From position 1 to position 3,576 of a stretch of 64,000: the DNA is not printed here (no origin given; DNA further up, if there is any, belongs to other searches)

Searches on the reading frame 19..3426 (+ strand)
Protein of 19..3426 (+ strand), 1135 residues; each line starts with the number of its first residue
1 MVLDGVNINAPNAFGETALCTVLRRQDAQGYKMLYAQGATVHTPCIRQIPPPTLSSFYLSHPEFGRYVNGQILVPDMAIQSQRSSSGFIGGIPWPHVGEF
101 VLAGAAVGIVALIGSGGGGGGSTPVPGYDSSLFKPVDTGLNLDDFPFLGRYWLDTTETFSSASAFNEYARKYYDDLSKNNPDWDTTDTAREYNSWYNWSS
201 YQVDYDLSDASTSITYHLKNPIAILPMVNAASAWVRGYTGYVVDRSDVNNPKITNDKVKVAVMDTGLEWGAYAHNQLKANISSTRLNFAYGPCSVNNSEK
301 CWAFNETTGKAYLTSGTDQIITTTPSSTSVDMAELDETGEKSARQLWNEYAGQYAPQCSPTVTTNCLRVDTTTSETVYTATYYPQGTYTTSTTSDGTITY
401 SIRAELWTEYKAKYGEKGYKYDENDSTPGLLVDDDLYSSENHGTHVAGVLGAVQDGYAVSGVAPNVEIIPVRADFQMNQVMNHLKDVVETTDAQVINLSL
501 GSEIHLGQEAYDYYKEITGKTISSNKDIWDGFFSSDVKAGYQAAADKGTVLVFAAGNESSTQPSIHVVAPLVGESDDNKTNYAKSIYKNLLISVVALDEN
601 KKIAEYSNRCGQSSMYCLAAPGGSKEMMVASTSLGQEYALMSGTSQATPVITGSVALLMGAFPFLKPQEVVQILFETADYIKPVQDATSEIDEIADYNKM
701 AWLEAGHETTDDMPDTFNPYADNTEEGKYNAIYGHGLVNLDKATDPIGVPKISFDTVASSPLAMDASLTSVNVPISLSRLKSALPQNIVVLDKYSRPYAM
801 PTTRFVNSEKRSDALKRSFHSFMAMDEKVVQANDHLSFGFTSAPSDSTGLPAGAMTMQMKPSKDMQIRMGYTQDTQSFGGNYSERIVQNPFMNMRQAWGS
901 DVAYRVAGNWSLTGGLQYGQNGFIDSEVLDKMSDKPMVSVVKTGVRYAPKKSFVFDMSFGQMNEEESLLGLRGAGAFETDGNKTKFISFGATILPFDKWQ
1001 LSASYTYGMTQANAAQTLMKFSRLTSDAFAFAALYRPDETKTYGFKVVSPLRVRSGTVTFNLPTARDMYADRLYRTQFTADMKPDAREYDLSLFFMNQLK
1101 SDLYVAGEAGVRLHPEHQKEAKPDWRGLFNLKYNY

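Call 71: search_protein_families(library=ncbifam, proteins=[window:19-3426:+], max_evalue=1e-10)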
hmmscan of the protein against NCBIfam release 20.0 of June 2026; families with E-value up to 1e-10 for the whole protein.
window:19-3426:+ (1135 aa): 2 families
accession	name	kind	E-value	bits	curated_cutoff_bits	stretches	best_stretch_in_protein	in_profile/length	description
TIGR03921.1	T7SS_mycosin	equivalog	2.6e-24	86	278.75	1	439-687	49-272/353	type VII secretion-associated serine protease mycosin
NF051851.1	AtpSerPepEprS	equivalog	4.4e-18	64.7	1700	1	440-680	116-339/988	autotransporter serine peptidase EprS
